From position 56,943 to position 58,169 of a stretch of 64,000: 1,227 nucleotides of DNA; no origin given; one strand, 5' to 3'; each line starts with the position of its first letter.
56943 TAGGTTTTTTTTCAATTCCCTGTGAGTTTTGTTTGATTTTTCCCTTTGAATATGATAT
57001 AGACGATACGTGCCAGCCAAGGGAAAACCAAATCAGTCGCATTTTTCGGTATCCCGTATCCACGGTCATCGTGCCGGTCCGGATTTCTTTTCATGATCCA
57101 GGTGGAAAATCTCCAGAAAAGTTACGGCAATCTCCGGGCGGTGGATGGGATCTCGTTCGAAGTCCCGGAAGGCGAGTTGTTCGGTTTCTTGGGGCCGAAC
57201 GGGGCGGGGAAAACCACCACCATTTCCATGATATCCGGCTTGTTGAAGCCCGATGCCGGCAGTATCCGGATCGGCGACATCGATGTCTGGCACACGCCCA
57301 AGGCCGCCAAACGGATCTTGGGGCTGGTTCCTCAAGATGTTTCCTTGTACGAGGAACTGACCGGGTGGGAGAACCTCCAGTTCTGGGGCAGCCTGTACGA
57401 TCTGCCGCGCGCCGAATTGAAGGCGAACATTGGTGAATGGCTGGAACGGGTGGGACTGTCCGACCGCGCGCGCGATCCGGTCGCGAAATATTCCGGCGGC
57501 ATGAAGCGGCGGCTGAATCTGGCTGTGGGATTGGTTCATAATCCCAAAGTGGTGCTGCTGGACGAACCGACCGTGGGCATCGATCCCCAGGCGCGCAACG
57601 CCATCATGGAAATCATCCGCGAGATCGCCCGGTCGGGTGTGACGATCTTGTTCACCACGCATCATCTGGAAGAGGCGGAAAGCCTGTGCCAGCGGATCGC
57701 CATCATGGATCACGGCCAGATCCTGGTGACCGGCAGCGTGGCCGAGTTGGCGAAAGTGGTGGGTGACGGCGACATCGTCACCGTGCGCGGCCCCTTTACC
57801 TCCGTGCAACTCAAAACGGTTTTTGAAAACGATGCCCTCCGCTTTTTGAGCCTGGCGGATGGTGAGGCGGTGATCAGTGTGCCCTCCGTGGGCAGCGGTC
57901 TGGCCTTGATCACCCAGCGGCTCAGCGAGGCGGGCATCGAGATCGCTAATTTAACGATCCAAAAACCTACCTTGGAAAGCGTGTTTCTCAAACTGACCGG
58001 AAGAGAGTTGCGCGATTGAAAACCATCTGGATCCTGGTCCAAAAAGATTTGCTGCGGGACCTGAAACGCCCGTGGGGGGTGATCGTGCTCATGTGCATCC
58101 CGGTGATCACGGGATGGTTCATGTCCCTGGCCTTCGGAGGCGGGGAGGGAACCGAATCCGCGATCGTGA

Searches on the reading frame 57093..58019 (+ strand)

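Call 60: search_protein_families(library=pfam, proteins=[window:57093-58019:+], max_evalue=0.00001)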
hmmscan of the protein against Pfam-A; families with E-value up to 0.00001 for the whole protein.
window:57093-58019:+ (308 aa): 2 families
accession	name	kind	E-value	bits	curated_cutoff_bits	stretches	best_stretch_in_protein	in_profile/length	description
PF00005.33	ABC_tran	-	5e-33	115.1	25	1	18-160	2-136/137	ABC transporter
PF13304.12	AAA_21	-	8.9e-16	59.2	27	1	124-193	229-301/304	AAA domain, putative AbiEii toxin, Type IV TA system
